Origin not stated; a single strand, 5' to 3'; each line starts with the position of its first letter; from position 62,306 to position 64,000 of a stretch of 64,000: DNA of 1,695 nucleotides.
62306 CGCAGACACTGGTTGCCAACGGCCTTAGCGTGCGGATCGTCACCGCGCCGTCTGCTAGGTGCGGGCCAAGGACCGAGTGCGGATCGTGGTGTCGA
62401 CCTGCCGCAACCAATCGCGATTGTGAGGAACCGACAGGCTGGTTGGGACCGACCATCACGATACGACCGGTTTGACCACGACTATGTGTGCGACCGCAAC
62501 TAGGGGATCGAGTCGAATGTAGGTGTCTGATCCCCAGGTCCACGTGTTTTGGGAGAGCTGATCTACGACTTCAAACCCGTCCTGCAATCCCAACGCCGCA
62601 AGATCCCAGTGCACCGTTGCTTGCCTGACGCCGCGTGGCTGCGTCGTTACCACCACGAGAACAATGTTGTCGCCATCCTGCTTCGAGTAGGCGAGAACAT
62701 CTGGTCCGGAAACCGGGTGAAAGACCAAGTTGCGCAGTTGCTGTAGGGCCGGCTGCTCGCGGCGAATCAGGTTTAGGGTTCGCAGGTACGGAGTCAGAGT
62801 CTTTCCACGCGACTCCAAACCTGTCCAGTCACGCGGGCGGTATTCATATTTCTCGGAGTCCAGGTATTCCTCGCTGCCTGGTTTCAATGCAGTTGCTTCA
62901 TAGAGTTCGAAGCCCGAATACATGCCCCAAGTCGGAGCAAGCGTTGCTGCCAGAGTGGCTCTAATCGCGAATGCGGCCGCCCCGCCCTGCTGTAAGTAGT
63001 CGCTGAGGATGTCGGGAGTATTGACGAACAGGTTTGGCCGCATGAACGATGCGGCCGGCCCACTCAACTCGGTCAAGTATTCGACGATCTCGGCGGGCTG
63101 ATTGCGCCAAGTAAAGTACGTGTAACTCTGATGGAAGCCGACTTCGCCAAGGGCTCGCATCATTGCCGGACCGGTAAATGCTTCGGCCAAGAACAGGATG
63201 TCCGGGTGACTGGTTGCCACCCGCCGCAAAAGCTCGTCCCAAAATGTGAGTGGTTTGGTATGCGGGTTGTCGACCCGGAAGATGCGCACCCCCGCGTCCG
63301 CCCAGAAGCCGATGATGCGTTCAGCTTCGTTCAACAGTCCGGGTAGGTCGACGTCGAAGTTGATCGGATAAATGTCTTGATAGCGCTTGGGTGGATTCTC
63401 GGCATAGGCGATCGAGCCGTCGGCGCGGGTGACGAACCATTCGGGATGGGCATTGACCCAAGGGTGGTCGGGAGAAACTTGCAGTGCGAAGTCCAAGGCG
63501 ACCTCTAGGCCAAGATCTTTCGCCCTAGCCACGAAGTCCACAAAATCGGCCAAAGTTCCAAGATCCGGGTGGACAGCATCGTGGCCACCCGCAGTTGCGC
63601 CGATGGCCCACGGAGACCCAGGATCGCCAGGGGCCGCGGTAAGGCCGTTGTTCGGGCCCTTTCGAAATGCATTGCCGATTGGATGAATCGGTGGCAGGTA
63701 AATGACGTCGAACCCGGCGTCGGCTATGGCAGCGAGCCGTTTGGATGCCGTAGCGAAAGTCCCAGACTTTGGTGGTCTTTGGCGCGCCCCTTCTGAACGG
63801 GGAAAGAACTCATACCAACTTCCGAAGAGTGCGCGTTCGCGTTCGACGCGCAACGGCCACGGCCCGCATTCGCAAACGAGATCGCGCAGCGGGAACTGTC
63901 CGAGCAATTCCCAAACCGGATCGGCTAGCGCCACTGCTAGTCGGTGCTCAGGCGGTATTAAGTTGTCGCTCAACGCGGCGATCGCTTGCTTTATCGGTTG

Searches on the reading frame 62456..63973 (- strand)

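Call 36: search_protein_families(library=pfam, proteins=[window:62456-63973:-], max_evalue=0.00001)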
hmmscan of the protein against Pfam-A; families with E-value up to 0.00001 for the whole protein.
window:62456-63973:- (505 aa): 1 family
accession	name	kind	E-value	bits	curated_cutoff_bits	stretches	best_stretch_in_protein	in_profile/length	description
PF21702.3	GLGE_C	-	2.6e-22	79.3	27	1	418-500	1-87/87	GLGE, C-terminal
